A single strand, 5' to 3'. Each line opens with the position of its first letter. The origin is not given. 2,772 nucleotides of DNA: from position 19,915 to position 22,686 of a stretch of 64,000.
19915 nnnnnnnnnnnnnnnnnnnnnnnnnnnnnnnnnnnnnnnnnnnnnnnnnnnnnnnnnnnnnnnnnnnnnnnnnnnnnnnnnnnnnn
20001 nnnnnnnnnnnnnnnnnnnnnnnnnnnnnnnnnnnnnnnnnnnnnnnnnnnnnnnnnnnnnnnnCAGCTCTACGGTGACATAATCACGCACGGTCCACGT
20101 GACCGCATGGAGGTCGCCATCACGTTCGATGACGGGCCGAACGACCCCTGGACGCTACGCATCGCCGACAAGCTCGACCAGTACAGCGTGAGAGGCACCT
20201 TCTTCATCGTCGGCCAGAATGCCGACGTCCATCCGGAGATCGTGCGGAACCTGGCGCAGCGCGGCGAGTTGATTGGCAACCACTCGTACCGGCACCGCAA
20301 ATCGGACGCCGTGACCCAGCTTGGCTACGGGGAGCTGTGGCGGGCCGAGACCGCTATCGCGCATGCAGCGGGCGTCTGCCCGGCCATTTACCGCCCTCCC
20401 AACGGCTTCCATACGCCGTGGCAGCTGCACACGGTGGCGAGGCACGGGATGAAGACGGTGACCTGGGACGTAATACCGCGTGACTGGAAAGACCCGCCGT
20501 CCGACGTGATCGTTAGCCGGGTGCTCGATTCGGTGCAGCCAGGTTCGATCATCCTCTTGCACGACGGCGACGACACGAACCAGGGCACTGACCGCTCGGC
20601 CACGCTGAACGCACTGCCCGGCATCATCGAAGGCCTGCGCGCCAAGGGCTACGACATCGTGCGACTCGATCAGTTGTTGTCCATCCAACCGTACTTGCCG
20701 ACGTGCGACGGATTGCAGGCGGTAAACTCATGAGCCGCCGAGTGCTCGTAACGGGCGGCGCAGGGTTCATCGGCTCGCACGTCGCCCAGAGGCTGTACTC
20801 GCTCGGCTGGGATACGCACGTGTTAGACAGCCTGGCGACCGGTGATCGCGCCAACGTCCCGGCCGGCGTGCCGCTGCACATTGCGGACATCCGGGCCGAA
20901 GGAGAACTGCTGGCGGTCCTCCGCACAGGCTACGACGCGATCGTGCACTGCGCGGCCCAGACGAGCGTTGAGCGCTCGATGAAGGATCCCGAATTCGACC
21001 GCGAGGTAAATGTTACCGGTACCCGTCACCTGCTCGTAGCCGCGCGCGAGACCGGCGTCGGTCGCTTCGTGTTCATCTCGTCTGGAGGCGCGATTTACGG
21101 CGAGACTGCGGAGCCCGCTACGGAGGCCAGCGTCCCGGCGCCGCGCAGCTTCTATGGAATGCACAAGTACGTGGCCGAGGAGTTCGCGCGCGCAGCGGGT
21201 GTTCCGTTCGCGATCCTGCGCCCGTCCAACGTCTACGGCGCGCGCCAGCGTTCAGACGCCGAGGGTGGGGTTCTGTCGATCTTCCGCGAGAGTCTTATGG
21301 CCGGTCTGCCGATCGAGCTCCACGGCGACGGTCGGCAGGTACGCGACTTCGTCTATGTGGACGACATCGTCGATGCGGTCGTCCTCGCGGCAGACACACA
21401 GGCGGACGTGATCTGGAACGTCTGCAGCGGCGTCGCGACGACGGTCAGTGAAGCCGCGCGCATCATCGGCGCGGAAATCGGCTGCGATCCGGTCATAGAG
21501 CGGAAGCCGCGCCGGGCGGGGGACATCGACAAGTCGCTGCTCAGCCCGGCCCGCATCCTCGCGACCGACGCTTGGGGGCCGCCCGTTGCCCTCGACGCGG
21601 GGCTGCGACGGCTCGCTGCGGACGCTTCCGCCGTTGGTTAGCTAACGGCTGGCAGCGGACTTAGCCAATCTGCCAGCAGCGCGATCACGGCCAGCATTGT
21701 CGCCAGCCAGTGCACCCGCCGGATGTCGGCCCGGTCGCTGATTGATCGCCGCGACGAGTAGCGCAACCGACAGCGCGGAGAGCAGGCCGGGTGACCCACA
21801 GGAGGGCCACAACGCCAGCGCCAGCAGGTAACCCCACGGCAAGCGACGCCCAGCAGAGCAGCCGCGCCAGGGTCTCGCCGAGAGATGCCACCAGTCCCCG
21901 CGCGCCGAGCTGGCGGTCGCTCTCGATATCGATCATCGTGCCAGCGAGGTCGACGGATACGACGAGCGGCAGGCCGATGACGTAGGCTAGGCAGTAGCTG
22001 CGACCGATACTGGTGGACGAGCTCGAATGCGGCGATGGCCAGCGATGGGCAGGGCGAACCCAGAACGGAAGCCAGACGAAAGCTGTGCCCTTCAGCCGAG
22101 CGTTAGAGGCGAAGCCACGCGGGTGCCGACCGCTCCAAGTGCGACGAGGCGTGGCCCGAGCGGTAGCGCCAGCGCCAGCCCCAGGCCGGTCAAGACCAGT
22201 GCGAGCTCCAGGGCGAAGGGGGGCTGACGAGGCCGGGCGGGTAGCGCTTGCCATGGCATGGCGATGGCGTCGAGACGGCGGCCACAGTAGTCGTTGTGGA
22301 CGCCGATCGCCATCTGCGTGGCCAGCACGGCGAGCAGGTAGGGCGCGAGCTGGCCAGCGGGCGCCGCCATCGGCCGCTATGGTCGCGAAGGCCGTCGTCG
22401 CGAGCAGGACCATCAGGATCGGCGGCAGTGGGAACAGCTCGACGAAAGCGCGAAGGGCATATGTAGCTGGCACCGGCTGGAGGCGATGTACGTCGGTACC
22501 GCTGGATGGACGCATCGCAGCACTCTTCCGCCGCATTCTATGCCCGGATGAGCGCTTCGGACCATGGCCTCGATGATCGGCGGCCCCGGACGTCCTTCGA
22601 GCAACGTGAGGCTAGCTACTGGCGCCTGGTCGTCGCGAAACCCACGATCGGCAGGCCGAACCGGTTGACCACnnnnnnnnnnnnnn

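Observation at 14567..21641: Arn-like (lipid-linked amino-sugar) pathway assembled from unusual fusion proteins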

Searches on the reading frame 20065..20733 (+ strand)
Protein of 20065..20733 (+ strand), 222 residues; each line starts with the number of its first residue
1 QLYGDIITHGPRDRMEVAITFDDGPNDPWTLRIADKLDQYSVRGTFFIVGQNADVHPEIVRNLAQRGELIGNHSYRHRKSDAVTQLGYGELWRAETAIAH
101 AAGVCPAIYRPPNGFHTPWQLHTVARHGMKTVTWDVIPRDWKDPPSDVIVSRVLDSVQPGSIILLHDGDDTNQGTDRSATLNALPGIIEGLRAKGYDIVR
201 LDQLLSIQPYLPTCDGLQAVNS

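Call 34: search_solved_structures(query=window:20065-20733:+, max_evalue=0.001)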
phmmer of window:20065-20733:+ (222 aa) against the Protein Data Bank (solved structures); distinct sequences matched with E-value up to 0.001: 35.
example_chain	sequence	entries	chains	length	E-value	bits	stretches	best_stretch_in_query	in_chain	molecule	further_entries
7y51_A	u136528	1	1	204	7.4e-38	133.3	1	7-206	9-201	Predicted xylanase/chitin deacetylase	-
7fbw_A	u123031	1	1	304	2.6e-37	131.5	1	8-206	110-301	Predicted xylanase/chitin deacetylase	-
5o6y_A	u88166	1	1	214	7e-35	123.6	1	9-204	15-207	Peptidoglycan N-acetylglucosamine deacetylase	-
5o6y_B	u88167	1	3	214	1.1e-33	119.7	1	9-204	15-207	Peptidoglycan N-acetylglucosamine deacetylase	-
4l1g_A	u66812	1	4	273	2.2e-33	118.6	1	9-204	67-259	Peptidoglycan N-acetylglucosamine deacetylase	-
5lfz_A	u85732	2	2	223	7.9e-28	100.5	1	17-212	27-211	ArCE4A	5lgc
2c1g_A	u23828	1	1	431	6.7e-25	90.9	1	14-206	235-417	PEPTIDOGLYCAN GLCNAC DEACETYLASE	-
6h8l_A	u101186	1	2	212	9.4e-25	90.4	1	15-207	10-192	Peptidoglycan-N-acetylmuramic acid deacetylase PdaC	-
2c1i_A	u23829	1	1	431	3.4e-24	88.6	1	14-206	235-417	PEPTIDOGLYCAN GLCNAC DEACETYLASE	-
6h8n_A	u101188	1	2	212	6.5e-24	87.7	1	15-207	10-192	Peptidoglycan-N-acetylmuramic acid deacetylase PdaC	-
2cc0_A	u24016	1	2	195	2.3e-23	85.9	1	17-186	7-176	ACETYL-XYLAN ESTERASE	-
2c71_A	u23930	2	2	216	4.8e-23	84.8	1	17-208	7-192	GLYCOSIDE HYDROLASE, FAMILY 11:CLOSTRIDIUM CELLULOSOME ENZYME, DOCKERIN TYPE I:POLYSACCHAR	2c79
4m1b_A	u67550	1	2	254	3.9e-19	72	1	6-206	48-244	Polysaccharide deacetylase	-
1ny1_A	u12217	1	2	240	7.5e-19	71.1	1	14-205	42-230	Probable polysaccharide deacetylase pdaA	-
1w1a_1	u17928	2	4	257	9.3e-19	70.8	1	14-205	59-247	PROBABLE POLYSACCHARIDE DEACETYLASE PDAA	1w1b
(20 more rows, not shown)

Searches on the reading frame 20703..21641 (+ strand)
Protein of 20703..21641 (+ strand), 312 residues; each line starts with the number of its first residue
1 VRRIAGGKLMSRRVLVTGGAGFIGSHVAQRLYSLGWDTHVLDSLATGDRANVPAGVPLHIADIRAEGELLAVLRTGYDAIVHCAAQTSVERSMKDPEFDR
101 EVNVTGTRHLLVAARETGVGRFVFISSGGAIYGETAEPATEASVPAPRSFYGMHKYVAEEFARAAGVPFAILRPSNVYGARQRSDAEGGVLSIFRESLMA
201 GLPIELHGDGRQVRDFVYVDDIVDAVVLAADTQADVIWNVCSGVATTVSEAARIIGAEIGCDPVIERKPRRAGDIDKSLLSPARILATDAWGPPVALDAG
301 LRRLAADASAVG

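Call 3: search_protein_families(library=pfam, proteins=[window:20703-21641:+], max_evalue=0.01)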
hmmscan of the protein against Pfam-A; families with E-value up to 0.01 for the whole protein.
window:20703-21641:+ (312 aa): 10 families
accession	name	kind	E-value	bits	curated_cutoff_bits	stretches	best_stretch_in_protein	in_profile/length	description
PF01370.27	Epimerase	-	1e-56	192.5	20.9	1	14-240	1-239/240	NAD dependent epimerase/dehydratase family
PF16363.11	GDP_Man_Dehyd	-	2.3e-36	126.4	27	1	15-267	1-274/332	GDP-mannose 4,6 dehydratase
PF01073.25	3Beta_HSD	-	5.3e-22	78.6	22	1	15-231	1-230/280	3-beta hydroxysteroid dehydrogenase/isomerase family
PF04321.23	RmlD_sub_bind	-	7.1e-21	75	27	1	13-234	2-201/287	RmlD substrate binding domain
PF07993.18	NAD_binding_4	-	9.8e-13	48.3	20.1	1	73-224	85-256/258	Male sterility protein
PF02719.21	Polysacc_synt_2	-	8.2e-12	45.3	20.2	1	14-232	1-219/293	Polysaccharide biosynthesis protein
PF13460.12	NAD_binding_10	-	4.2e-11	43.5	27.2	1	18-177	1-146/184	NAD(P)H-binding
PF08659.16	KR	-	9.7e-05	22.8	22.6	1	14-136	3-145/180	KR domain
PF00106.31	adh_short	-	0.0011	18.9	26.6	0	13-138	2-147/195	short chain dehydrogenase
PF05368.20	NmrA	-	0.002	18.3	27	1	11-169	2-141/298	NmrA-like family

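Call 4: search_protein_families(library=ncbifam, proteins=[window:20703-21641:+], max_evalue=0.01)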
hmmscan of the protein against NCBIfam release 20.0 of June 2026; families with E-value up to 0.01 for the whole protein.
window:20703-21641:+ (312 aa): 43 families (the best 25 are shown)
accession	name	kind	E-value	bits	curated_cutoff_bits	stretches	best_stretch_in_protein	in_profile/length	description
TIGR01179.1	galE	equivalog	4.9e-40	137.4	262.3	2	13-183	1-182/332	UDP-glucose 4-epimerase GalE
TIGR01181.1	dTDP_gluc_dehyt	equivalog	6.4e-32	110.9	365.1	1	13-303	1-306/321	dTDP-glucose 4,6-dehydratase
TIGR04180.1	EDH_00030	hypoth_equivalog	1.2e-25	90.2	475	1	14-271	1-268/297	NAD-dependent 4,6-dehydratase LegB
TIGR02197.1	heptose_epim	equivalog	2.5e-25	89.3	274.6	1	14-265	1-266/316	ADP-glyceromanno-heptose 6-epimerase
NF011728.1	PRK15181.1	equivalog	2.7e-25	89.1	760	1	9-252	13-275/348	Vi polysaccharide biosynthesis UDP-N-acetylglucosaminuronic acid C-4 epimerase TviC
TIGR01214.1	rmlD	equivalog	9e-22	77.5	224.05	1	13-184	1-157/285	dTDP-4-dehydrorhamnose reductase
NF007956.0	PRK10675.1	subfamily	1.6e-20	73.5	394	2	13-161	2-159/338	UDP-glucose 4-epimerase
TIGR03466.1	HpnA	hypoth_equivalog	4e-19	68.7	367.65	1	13-189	2-182/327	hopanoid-associated sugar epimerase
NF042422.1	oxyalk_red_OleD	equivalog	6.5e-18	65.2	580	1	13-250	2-233/329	2-alkyl-3-oxoalkanoate reductase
NF043036.1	ErythonDh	equivalog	2.6e-17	63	325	1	13-159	2-157/321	D-erythronate dehydrogenase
NF007582.0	PRK10217.1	equivalog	1.8e-16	60.2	698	1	12-232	2-242/355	dTDP-glucose 4,6-dehydratase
NF042423.1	oxyalk_red_Shew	equivalog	5e-14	52.1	580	1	12-257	9-247/331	2-alkyl-3-oxoalkanoate reductase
NF008360.0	PRK11150.1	equivalog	1.3e-13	50.9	452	1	14-253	2-248/310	ADP-glyceromanno-heptose 6-epimerase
TIGR01746.1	Thioester-redct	subfamily_domain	1.2e-12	47.8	213.35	1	72-230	84-247/371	thioester reductase domain-containing protein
NF007490.0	PRK10084.1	subfamily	1.6e-12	47.1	649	2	13-116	2-113/361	dTDP-glucose 4,6-dehydratase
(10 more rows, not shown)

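Call 35: search_solved_structures(query=window:20703-21641:+, max_evalue=1e-15)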
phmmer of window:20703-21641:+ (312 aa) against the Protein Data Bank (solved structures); distinct sequences matched with E-value up to 1e-15: 61 (the best 60 are shown).
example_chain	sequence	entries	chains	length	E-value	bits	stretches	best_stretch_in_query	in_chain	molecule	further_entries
2p5u_A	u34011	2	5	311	7.4e-59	202.8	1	13-303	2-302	UDP-glucose 4-epimerase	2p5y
4zrm_A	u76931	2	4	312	4.9e-56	193.6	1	13-302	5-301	UDP-glucose 4-epimerase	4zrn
7ys8_A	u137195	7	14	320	5.7e-48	167.1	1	13-304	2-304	UDP-glucose 4-epimerase | UDP-glucose 4-epimerase along with EC 5.1.3.2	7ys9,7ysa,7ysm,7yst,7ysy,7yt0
6wjb_A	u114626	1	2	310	1.3e-43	152.8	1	11-304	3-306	NAD-dependent epimerase/dehydratase family protein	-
6wj9_A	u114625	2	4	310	7.7e-43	150.3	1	11-304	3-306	NAD-dependent epimerase/dehydratase family protein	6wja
10ke_A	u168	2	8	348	4.7e-30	108.3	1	11-256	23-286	Capsular polysaccharide biosynthesis protein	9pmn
1r6d_A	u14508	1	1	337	8.6e-30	107.4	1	13-303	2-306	TDP-glucose-4,6-dehydratase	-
1r66_A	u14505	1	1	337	1.5e-29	106.6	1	13-303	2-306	TDP-glucose-4,6-dehydratase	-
6dnt_A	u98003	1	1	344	1.7e-28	103.2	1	10-281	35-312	NAD-dependent epimerase/dehydratase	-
3icp_A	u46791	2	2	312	1.8e-28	103.1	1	13-307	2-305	NAD-dependent epimerase/dehydratase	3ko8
8shh_A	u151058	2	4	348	2.5e-28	102.6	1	12-303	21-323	dTDP-glucose 4,6-dehydratase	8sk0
3ruc_A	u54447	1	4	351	7e-28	101.1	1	13-302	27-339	WbgU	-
3ru7_A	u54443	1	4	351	7.1e-28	101.1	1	13-302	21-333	WbgU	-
3ru9_A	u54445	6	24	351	7.1e-28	101.1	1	13-302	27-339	WbgU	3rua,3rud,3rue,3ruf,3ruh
3lu1_A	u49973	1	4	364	8.1e-28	100.9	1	13-302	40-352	WbgU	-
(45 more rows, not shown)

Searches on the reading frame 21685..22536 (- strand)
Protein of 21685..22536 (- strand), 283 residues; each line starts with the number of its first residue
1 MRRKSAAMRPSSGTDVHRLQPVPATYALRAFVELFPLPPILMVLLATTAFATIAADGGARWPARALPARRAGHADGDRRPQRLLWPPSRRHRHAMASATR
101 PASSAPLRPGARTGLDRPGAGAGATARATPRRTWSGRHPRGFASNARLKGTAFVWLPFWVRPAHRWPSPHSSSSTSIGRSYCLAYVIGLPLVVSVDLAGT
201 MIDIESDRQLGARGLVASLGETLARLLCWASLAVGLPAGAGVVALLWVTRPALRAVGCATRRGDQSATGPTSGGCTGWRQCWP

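Call 6: search_protein_families(library=pfam, proteins=[window:21685-22536:-], max_evalue=0.001)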
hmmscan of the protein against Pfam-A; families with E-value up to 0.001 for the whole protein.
window:21685-22536:- (283 aa): 0 families

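Call 39: search_protein_families(library=pfam, proteins=[window:21685-22536:-], max_evalue=1)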
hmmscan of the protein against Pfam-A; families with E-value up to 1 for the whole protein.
window:21685-22536:- (283 aa): 2 families
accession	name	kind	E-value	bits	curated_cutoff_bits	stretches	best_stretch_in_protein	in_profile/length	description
PF01040.23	UbiA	-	0.0083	15.9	34.2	1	182-248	144-209/250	UbiA prenyltransferase family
PF06773.16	Bim_N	-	0.057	13.6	27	1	97-116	18-37/40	Bim protein N-terminus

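Call 43: search_protein_families(library=ncbifam, proteins=[window:21685-22536:-], max_evalue=0.00001)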
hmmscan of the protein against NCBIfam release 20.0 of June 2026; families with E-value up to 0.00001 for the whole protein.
window:21685-22536:- (283 aa): 0 families
